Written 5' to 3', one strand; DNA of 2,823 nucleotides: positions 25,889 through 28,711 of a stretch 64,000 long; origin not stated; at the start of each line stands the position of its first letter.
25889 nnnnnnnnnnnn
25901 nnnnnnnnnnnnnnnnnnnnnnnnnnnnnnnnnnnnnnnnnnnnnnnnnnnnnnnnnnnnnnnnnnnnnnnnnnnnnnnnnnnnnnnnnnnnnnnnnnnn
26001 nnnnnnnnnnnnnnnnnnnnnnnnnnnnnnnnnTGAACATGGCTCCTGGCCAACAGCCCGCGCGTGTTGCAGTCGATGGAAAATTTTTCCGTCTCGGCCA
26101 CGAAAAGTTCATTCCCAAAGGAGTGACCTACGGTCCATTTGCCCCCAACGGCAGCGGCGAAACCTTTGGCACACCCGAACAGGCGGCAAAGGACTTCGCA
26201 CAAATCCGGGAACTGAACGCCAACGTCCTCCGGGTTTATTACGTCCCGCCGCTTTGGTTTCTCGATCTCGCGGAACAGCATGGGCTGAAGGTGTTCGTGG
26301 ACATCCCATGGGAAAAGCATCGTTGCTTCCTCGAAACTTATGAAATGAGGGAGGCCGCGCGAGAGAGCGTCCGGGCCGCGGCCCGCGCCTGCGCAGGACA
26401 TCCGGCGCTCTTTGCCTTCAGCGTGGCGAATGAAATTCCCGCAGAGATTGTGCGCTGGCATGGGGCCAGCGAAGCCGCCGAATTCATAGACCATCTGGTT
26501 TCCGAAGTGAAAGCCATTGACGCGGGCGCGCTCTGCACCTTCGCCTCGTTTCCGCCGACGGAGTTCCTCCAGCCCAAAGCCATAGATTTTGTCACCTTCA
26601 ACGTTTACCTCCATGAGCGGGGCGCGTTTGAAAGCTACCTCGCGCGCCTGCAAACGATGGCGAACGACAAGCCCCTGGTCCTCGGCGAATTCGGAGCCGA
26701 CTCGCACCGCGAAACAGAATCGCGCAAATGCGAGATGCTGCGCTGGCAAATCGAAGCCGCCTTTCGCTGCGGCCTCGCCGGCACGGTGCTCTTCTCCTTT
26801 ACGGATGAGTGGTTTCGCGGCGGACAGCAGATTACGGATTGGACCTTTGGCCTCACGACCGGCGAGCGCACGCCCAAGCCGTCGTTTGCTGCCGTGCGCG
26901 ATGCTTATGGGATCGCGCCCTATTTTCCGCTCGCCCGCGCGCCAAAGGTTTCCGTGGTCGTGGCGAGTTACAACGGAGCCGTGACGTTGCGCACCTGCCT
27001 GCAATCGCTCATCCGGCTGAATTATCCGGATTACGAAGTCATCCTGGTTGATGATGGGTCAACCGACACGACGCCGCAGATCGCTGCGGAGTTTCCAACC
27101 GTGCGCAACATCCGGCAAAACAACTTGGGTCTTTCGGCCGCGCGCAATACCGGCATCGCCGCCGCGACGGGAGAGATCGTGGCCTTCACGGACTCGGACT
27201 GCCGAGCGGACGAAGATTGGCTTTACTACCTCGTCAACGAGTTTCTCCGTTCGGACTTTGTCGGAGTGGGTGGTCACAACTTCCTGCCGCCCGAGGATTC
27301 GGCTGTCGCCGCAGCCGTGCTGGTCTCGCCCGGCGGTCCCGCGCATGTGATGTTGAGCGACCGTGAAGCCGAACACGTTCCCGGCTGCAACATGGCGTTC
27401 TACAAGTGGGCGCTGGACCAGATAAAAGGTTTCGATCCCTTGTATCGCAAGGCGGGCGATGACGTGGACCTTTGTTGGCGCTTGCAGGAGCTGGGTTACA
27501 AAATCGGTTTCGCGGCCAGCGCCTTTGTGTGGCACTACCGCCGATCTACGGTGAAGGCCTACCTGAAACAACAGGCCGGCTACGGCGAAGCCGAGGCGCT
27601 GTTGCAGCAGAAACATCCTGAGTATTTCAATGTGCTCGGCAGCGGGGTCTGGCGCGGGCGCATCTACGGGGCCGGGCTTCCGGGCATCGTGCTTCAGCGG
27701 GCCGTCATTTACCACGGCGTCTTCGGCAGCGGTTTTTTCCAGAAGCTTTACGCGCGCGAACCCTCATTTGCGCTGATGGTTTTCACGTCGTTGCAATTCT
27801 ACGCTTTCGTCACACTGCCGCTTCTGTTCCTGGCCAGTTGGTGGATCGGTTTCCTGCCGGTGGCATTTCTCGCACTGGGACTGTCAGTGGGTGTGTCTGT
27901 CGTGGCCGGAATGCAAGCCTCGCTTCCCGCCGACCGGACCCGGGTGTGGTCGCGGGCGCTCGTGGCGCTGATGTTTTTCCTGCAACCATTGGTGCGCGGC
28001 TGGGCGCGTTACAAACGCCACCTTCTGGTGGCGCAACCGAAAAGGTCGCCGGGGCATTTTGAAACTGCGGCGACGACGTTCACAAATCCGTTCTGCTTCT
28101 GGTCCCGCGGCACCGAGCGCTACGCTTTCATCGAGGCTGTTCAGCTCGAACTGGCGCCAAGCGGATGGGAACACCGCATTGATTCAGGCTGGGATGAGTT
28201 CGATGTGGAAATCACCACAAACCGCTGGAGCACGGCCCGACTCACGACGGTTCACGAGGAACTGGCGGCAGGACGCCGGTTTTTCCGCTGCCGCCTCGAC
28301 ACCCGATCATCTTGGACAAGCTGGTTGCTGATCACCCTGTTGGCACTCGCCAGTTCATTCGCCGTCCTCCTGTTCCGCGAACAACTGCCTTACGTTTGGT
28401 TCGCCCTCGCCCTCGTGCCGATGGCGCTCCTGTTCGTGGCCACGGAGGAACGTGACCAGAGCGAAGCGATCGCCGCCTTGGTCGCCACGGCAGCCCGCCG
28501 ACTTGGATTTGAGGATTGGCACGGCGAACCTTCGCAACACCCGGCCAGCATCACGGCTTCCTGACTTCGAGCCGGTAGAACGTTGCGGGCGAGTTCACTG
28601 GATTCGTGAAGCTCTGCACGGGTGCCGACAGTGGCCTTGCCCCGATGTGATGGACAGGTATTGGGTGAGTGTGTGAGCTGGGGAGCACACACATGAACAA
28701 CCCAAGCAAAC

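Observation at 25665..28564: Single polypeptide fusing a clan GH-A-like glycosidase, a GT2 synthase domain and a polytopic membrane domain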

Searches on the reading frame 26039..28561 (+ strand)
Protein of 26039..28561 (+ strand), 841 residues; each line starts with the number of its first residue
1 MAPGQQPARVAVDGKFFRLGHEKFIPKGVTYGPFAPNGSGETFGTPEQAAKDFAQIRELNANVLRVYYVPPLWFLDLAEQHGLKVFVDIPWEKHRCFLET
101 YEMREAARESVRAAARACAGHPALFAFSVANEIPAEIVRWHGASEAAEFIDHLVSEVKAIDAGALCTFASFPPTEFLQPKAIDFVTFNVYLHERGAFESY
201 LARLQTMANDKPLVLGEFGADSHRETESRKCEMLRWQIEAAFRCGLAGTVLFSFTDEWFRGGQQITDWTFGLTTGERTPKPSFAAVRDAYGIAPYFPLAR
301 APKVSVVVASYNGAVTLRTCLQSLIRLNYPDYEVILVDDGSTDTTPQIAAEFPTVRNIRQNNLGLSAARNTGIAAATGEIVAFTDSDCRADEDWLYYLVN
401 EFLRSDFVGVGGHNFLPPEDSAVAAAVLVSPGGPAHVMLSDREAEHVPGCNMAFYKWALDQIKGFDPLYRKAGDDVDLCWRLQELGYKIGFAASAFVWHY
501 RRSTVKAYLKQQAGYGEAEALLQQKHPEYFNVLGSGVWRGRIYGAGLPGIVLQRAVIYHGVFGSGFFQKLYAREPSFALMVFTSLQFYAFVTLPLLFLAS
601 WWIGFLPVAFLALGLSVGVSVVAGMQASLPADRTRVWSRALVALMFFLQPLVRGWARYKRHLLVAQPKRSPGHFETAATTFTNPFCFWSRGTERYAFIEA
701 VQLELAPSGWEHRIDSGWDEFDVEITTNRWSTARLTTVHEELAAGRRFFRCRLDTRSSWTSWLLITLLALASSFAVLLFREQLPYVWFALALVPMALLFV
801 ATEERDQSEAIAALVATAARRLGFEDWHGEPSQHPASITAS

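Call 3: search_protein_families(library=pfam, proteins=[window:26039-28561:+], max_evalue=0.1)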
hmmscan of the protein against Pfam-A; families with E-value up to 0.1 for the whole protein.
window:26039-28561:+ (841 aa): 9 families
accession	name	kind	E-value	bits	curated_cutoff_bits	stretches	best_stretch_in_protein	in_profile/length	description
PF00535.33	Glycos_transf_2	-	8.7e-33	114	23.3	1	305-414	1-115/168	Glycosyl transferase family 2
PF13641.12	Glyco_tranf_2_3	-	2e-21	77.5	27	1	302-512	1-224/230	Glycosyltransferase like family 2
PF13632.12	Glyco_trans_2_3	-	2e-11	44.5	27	1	380-605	1-187/198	Glycosyl transferase family group 2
PF13506.12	Glyco_transf_21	-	1.3e-08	35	21.7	1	371-512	24-169/174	Glycosyl transferase family 21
PF10111.15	Glyco_tranf_2_2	-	4e-06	27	27.3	1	329-394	25-98/276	Glycosyltransferase like family 2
PF02836.23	Glyco_hydro_2_C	-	7.7e-06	25.7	21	1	11-222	2-214/302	Glycosyl hydrolases family 2, TIM barrel domain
PF02709.20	Glyco_transf_7C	-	0.0071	16.4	23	1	444-492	16-65/78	N-terminal domain of galactosyltransferase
PF03198.20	Glyco_hydro_72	-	0.014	15.1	25.9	1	12-71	15-78/314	Glucanosyltransferase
PF00150.24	Cellulase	-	0.06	13.3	23.5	0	205-236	223-255/272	Cellulase (glycosyl hydrolase family 5)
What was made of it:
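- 26063..26923 (+): N-terminal (beta/alpha)8 clan GH-A-like glycosidase or transglycosidase domain (residues 9-295). No signal peptide. Pfam GH2_C 25.7 bits (call 3).
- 26936..27673 (+): GT2 (GT-A fold) glycosyltransferase domain, residues 300-545. PF00535 114 bits and PF13641 77.5 bits (call 3).
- On GH2: 25.7 bits against a cut-off of 21, residues 11-222 (call 3).
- Pfam synthase-type models match: Glyco_tranf_2_3 and Glyco_trans_2_3 (call 3).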

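Call 4: search_protein_families(library=ncbifam, proteins=[window:26039-28561:+], max_evalue=0.1)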
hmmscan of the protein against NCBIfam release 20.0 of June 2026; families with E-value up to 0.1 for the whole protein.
window:26039-28561:+ (841 aa): 27 families (the best 25 are shown)
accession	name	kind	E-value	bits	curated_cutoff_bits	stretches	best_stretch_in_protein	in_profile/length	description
TIGR03965.1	mycofact_glyco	equivalog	3.5e-48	164.6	280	1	300-538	72-319/467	mycofactocin biosynthesis glycosyltransferase MftF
NF041875.1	EPS_EpsD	equivalog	5.6e-33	114.7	370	1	304-531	1-239/325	exopolysaccharide biosynthesis glycosyltransferase EpsD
NF007482.0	PRK10073.1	equivalog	1.5e-24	86.7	423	1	301-390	5-98/334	glycosyltransferase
TIGR03937.1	PgaC_IcaA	equivalog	5.2e-24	84.9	422.3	2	297-409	40-157/407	poly-beta-1,6-N-acetyl-D-glucosamine synthase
NF041394.1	GtaseAglG_Halo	equivalog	7.4e-19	68.1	440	1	303-482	2-197/304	glucosyl-dolichyl phosphate glucuronosyltransferase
NF038299.1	EPS_HpsN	equivalog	2.3e-15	56.4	425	1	302-410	1-114/317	hormogonium polysaccharide biosynthesis glycosyltransferase HpsN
TIGR04283.1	glyco_like_mftF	equivalog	3.8e-14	52.8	182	1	304-411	1-105/221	TIGR04283 family arsenosugar biosynthesis glycosyltransferase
NF047683.1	TeichurnBiosyTuaG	equivalog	3.3e-13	49.9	400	1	301-395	5-104/252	teichuronic acid biosynthesis protein TuaG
NF053739.1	GlytfEpsEBac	equivalog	1.9e-12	46.7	450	1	302-492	1-194/265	glycosyltransferase EpsE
NF038302.1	EPS_HpsE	equivalog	5.4e-12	45.3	300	1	304-397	3-106/307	hormogonium polysaccharide biosynthesis glycosyltransferase HpsE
TIGR03469.1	HpnB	hypoth_equivalog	1.4e-08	34.2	379.25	1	300-358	42-101/386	hopene-associated glycosyltransferase HpnB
TIGR03111.1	glyc2_xrt_Gpos1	hypoth_equivalog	2e-08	33.5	363.95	1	298-404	45-158/439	TIGR03111 family XrtG-associated glycosyltransferase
NF050050.1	ProtGlycPglI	equivalog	2.1e-08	33.9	500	1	302-400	2-106/306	GalNAc(5)-diNAcBac-PP-undecaprenol beta-1,3-glucosyltransferase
TIGR04242.1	nodulat_NodC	equivalog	5.4e-07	28.9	550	1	300-402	46-156/395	chitooligosaccharide synthase NodC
NF045692.1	OglycostaseCruG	equivalog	1.3e-06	27.6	600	1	302-350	41-89/386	2'-O-glycosyltransferase CruG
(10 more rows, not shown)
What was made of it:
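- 26936..27673 (+): NCBIfam best hit MftF, 164.6 bits against a cut-off of 280 (call 4).
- On MftF (TIGR03965): 164.6 bits against 280 (call 4).
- PgaC_IcaA scores 84.9 bits (call 4).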
